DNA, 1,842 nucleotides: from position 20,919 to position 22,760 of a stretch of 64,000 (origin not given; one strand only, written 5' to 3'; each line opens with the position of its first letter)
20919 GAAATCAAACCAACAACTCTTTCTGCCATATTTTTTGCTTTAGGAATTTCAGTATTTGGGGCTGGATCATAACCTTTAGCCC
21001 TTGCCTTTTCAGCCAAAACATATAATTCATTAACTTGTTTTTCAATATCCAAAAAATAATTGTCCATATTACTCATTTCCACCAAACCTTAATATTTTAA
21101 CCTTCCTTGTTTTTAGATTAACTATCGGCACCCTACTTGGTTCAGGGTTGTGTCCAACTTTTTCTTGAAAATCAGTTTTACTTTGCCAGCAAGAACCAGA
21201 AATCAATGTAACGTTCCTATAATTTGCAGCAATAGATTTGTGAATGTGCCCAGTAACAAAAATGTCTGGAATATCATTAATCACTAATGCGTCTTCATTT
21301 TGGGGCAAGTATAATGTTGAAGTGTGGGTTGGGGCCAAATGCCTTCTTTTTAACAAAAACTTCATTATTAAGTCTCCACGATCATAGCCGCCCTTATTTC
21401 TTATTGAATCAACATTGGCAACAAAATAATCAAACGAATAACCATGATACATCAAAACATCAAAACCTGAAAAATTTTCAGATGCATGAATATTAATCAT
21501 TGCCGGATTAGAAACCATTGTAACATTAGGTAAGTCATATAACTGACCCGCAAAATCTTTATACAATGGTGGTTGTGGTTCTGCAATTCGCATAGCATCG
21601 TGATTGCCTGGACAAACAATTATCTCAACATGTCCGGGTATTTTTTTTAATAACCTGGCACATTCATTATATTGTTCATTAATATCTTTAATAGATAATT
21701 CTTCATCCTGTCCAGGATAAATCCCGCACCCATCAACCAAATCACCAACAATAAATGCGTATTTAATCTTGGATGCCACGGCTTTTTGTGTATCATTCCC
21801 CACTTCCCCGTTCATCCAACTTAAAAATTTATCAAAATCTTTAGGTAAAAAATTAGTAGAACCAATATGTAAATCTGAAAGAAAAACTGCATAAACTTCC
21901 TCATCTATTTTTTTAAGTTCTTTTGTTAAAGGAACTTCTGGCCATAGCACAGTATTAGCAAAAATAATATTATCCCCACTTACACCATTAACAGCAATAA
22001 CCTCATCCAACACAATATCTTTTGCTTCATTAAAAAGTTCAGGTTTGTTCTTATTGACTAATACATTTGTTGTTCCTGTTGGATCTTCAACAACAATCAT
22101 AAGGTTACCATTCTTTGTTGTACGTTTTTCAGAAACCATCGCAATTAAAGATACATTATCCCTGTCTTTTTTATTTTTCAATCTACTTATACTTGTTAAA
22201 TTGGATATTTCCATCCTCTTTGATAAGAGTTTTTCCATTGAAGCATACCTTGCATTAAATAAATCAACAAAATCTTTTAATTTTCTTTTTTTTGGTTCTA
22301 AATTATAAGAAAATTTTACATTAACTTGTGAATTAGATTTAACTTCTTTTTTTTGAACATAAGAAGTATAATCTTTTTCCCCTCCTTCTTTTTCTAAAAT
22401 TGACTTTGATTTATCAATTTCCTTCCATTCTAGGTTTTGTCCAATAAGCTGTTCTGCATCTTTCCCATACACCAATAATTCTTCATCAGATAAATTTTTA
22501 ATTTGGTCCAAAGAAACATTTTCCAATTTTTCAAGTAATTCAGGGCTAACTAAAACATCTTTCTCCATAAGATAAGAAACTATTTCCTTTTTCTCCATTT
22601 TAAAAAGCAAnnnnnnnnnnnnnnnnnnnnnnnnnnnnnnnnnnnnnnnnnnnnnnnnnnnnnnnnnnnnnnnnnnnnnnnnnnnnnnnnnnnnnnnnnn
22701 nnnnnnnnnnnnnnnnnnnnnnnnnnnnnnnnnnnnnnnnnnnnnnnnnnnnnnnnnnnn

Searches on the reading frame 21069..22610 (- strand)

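Call 54: search_protein_families(library=pfam, proteins=[window:21069-22610:-], max_evalue=0.0001)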
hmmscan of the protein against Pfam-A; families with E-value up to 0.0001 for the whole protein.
window:21069-22610:- (513 aa): 3 families
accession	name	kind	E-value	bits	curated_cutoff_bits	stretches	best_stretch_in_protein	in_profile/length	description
PF04042.21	DNA_pol_E_B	-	1.3e-13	51.3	29.1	1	242-455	2-203/210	DNA polymerase alpha/epsilon subunit B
PF00149.33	Metallophos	-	2.1e-10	41.8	21.5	1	242-458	4-190/191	Calcineurin-like phosphoesterase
PF01336.31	tRNA_anti-codon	-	2.4e-05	24.6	27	1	153-210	1-56/75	OB-fold nucleic acid binding domain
